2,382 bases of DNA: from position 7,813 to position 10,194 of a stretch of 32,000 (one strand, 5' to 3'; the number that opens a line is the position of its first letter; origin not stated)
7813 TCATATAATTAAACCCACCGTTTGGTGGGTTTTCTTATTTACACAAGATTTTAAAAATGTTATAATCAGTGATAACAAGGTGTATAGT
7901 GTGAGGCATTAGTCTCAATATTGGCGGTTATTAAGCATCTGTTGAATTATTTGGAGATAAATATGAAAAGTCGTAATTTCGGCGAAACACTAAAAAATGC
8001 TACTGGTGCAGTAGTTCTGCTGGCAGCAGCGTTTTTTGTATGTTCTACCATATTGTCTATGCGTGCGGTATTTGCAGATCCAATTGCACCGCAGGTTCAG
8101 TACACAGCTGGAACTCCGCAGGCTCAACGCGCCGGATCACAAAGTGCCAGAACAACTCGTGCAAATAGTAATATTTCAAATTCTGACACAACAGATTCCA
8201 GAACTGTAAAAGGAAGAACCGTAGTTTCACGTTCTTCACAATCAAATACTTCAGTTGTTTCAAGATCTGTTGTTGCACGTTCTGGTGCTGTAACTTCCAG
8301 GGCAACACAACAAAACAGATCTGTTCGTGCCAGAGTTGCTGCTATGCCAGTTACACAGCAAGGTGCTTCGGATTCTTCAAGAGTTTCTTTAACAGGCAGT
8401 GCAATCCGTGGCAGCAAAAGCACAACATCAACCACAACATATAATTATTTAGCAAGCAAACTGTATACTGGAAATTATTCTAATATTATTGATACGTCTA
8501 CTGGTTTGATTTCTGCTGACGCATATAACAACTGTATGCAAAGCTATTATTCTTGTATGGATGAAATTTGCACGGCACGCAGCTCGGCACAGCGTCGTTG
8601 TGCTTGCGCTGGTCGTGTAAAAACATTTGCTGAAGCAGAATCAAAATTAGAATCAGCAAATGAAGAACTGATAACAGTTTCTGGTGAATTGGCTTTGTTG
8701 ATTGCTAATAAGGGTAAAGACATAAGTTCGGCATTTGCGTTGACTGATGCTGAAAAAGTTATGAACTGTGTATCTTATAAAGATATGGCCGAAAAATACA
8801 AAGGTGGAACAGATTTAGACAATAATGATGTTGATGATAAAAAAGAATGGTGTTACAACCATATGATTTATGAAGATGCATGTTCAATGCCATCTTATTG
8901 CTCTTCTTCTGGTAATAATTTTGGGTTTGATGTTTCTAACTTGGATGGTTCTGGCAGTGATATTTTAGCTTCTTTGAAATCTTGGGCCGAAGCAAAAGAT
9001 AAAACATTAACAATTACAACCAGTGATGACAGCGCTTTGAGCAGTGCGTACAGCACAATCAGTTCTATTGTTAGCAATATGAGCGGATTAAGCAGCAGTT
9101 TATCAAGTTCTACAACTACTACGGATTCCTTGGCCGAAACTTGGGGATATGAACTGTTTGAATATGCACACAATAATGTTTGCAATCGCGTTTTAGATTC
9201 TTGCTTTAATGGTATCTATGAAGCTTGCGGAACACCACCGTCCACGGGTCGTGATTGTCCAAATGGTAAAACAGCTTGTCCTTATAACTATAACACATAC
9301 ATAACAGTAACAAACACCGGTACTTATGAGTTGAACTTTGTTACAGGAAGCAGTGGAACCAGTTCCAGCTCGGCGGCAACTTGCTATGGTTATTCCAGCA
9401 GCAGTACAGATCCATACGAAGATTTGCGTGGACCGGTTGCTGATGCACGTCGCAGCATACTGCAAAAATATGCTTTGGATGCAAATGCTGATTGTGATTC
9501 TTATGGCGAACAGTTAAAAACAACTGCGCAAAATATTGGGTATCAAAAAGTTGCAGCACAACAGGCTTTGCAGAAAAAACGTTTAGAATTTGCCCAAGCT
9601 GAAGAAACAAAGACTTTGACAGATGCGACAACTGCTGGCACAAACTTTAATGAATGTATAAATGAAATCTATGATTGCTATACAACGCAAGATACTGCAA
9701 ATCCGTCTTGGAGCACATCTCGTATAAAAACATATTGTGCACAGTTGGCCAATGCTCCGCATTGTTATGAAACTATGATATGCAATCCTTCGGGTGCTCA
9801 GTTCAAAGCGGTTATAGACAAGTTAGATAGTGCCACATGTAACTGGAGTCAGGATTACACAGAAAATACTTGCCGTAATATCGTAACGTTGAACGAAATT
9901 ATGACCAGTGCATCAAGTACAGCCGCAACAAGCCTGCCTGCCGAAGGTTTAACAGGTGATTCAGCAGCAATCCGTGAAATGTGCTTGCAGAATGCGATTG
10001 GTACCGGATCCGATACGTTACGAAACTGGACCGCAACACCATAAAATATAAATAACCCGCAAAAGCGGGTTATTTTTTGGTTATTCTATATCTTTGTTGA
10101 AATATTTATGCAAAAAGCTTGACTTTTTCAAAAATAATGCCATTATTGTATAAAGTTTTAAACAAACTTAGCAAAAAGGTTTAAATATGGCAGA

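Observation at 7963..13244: Two giant paralogous Cys-rich exported proteins bracketing rplU-rpmA: an unrecognised family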

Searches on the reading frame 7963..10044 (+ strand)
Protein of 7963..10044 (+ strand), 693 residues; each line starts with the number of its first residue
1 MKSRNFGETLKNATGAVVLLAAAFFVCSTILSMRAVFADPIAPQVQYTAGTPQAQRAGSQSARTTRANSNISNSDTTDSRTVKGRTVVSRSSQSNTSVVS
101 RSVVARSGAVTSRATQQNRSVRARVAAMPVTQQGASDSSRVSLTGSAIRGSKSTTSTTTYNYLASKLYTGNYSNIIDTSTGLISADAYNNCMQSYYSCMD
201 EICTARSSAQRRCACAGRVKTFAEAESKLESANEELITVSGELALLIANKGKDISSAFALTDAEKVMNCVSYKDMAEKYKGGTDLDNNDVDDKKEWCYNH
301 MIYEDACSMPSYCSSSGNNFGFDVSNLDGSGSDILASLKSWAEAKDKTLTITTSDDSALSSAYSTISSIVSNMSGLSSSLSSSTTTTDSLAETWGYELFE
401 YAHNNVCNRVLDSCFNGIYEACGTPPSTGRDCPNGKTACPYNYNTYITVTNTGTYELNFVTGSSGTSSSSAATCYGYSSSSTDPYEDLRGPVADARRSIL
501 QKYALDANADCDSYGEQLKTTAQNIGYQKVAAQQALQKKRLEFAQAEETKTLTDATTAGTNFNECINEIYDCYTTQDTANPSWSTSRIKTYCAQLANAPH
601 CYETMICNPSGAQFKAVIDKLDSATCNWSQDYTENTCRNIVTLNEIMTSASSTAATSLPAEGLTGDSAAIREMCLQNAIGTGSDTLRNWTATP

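Call 3: search_protein_families(library=pfam, proteins=[window:7963-10044:+], max_evalue=1)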
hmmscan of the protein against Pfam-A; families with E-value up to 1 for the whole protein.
window:7963-10044:+ (693 aa): 0 families

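Call 6: find_homologous_proteins(query=window:7963-10044:+)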
Query window:7963-10044:+ (693 aa): 1201 proteins with E <= 0.001 among 8000 candidates; the best 120 are listed.
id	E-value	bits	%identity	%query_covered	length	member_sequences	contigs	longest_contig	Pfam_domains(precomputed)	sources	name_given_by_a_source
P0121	0.0e+0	1503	99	100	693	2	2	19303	-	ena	-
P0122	0.0e+0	1177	77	100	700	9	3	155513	-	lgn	-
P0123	0.0e+0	1158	77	100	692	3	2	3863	-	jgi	-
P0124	0.0e+0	1139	76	100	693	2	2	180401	-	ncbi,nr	ncbi:MAG: hypothetical protein JW974_01940 [Alphaproteobacteria bacterium]|nr:hypothetical protein [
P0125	3.9e-290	982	67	99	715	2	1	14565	-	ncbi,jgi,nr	ncbi:MAG: hypothetical protein LBJ73_03230 [Rickettsiales bacterium]|jgi:hypothetical protein|nr:hyp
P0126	8.6e-289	978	66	100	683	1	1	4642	-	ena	-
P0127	3.3e-287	973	66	100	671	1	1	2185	-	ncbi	-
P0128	4.2e-287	972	65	99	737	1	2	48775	-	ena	-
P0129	4.9e-286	969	66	100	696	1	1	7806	-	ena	-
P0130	6.9e-284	962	66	100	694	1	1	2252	-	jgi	jgi:hypothetical protein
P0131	1.9e-282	957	65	99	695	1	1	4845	-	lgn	-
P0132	2.1e-282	957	66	100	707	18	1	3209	-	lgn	-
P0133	4.2e-282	956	65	100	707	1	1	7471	-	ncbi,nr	ncbi:MAG: hypothetical protein K2L94_03295 [Alphaproteobacteria bacterium]|nr:hypothetical protein [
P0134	8.4e-282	955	66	100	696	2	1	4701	-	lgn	-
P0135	9.8e-282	954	66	100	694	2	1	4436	-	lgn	-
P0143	8.3e-274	928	63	100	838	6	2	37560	-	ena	-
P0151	5.9e-267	906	61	100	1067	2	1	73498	-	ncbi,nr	ncbi:MAG: hypothetical protein IJY99_00450 [Alphaproteobacteria bacterium]|nr:hypothetical protein [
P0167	1.6e-265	901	61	100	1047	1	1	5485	-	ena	-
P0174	1.1e-264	898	62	100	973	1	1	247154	-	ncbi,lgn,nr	ncbi:MAG: hypothetical protein R8M37_04530 [Alphaproteobacteria bacterium]|nr:hypothetical protein [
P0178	1.7e-264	898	62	100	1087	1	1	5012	-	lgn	-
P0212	6.5e-262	889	61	100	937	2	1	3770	-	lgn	-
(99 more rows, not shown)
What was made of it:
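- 7963..10044 (+): Gene A: 693-aa Cys-rich exported protein of the A subfamily (24 Cys in the mature part). More than 1000 homologues, all named 'hypothetical' (call 6).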

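Call 9: search_protein_families(library=ncbifam, proteins=[window:7963-10044:+], max_evalue=0.1)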
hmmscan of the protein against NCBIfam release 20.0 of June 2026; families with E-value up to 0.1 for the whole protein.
window:7963-10044:+ (693 aa): 0 families
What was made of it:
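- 7963..10044 (+): No Pfam or NCBIfam family (calls 3, 9).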

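Call 19: search_solved_structures(query=A1, max_evalue=1)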
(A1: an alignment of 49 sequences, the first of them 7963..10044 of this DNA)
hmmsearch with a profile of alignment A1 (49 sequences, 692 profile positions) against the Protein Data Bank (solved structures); distinct sequences matched with E-value up to 1: 3.
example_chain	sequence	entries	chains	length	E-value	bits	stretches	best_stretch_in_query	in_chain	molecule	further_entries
1n0l_B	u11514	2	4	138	0.38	12.7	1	434-480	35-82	mature Fimbrial protein PapE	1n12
8at3_G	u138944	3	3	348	0.4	12.7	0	556-601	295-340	HAUS augmin like complex subunit 7 S homeolog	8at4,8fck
1yb2_A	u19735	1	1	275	0.77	11.7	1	314-367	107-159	hypothetical protein Ta0852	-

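Call 27: predict_structure(alignment_id=A1)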
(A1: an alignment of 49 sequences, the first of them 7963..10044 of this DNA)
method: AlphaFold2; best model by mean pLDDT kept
length: 693 residues; sequences in the alignment: 49
mean_pLDDT: 49.4   pTM: 0.33
mean pLDDT of the five models: 49.4, 44.5, 43.8, 43.7, 43.3
residues with pLDDT >= 90: 0; 70-90: 146; 50-70: 179; < 50: 368
segments of 3 or more residues with pLDDT < 50: 1-8, 29-216, 250-258, 347-362, 366-368, 370-497, 681-684, 691-693
pLDDT, mean of each block of 10 residues (from residue 1): 42 53 53 37 26 26 25 26 26 25 25 26 26 26 24 28 27 36 39 39 39 47 62 62 57 42 69 70 60 67 60 61 65 59 51 41 48 37 35 35 38 33 29 29 27 26 25 26 39 47 59 65 67 71 76 79 80 78 74 67 73 67 83 80 76 78 84 76 53 44
secondary structure, 60 per line:
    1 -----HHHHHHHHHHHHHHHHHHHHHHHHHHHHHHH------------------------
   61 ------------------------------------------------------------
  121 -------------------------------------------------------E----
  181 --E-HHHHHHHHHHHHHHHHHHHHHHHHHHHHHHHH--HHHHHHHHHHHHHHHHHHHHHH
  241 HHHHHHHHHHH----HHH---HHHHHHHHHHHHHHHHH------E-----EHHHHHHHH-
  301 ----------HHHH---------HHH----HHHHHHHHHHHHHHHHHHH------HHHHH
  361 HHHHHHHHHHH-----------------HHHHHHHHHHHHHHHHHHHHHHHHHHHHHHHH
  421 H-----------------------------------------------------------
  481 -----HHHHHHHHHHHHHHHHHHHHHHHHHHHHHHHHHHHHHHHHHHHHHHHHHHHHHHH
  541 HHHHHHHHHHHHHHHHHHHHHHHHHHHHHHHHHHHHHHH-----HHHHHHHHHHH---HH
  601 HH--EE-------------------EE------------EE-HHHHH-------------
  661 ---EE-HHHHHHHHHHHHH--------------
elements in order (helices of 4 or more, strands of 3 or more residues): H6-36 H185-216 H219-251 H262-278 H292-299 H311-314 H331-349 H356-371 H389-421 H486-579 H585-595 H599-602 H643-647 H667-679
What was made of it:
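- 7963..8076 (+): N-terminal signal peptide or signal anchor of A (aa 1-38, ending AVFA|DP). The hydrophobic stretch is 18 aa long and unusually conserved. AlphaFold2 models a helix at 6-36 (call 27).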

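Call 67: search_protein_families(library=pfam, proteins=[P0151, P0167, P0174, P0178, P0212, P0143], max_evalue=0.01)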
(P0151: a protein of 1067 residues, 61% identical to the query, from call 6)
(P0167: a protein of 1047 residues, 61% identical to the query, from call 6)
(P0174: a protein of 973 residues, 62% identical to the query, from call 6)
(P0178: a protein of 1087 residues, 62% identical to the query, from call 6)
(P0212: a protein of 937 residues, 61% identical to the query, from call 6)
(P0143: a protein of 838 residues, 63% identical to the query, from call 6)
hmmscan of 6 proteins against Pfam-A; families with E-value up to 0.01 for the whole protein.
P0151 (1067 aa): 0 families

P0167 (1047 aa): 1 family
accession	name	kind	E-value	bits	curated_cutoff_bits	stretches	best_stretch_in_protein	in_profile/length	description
PF21671.2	CPL1-like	-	0.00027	21.4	27.4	0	802-845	23-60/60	Protein CPL1-like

P0174 (973 aa): 1 family
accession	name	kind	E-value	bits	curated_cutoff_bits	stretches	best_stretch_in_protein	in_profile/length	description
PF21671.2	CPL1-like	-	0.0093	16.5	27.4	0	769-817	16-60/60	Protein CPL1-like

P0178 (1087 aa): 0 families

P0212 (937 aa): 0 families

P0143 (838 aa): 0 families

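Call 76: fold_search(model_id=the predicted structure, library=pdb)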
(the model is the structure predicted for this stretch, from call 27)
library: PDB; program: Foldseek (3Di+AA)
matches with E <= 10: 24; with E <= 0.001: 0
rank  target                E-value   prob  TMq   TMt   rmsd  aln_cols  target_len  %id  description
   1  7ung_A3               2.6e+00  0.07  0.10  0.19  24.0       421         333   12  48-nm repeat of the human respiratory doublet microtubule (released 2022-10-05)
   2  8otz_EX               3.5e+00  0.06  0.12  0.18  51.6       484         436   10  48-nm repeat of the native axonemal doublet microtubule from bovine sperm (released 2023-11-22)
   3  8otz_F2               3.7e+00  0.06  0.10  0.15  24.1       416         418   12  48-nm repeat of the native axonemal doublet microtubule from bovine sperm (released 2023-11-22)
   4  8snb_1E               3.7e+00  0.06  0.11  0.17  29.4       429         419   12  atomic model of sea urchin sperm doublet microtubule (48-nm periodicity) (released 2023-06-28)
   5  8i7r_Cd               3.7e+00  0.05  0.08  0.20  33.9       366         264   10  In situ structure of axonemal doublet microtubules in mouse sperm with 48-nm repeat (released 2023-10-11)
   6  9fqr_F5               4.1e+00  0.04  0.10  0.18  47.0       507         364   11  96-nm repeat of axonemal doublet microtubules from bovine sperm (released 2025-03-26)
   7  9ynv_O                4.8e+00  0.03  0.05  0.08  21.2       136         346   15  Histone Acetyl Transferase (HAT) module of ctSAGA (released 2025-12-03)
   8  8to0_AD               5.1e+00  0.06  0.12  0.23  21.3       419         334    9  48-nm repeating structure of doublets from mouse sperm flagella (released 2023-11-01)
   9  7rro_A3               5.1e+00  0.05  0.10  0.18  24.0       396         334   11  Structure of the 48-nm repeat doublet microtubule from bovine tracheal cilia (released 2021-10-27)
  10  8iyj_T1               5.1e+00  0.04  0.11  0.16  53.3       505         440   11  Cryo-EM structure of the 48-nm repeat doublet microtubule from mouse sperm (released 2023-07-05)
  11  8otz_Co               5.3e+00  0.06  0.12  0.21  23.6       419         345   10  48-nm repeat of the native axonemal doublet microtubule from bovine sperm (released 2023-11-22)
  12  8i7r_C7               5.6e+00  0.03  0.09  0.15  37.0       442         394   11  In situ structure of axonemal doublet microtubules in mouse sperm with 48-nm repeat (released 2023-10-11)
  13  8otz_Cn               6.3e+00  0.03  0.09  0.14  24.6       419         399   11  48-nm repeat of the native axonemal doublet microtubule from bovine sperm (released 2023-11-22)
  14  7ung_D2               6.6e+00  0.05  0.12  0.20  34.4       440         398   10  48-nm repeat of the human respiratory doublet microtubule (released 2022-10-05)
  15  8i7o_Cc               6.6e+00  0.04  0.09  0.20  23.7       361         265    9  In situ structure of axonemal doublet microtubules in mouse sperm with 16-nm repeat (released 2023-10-11)
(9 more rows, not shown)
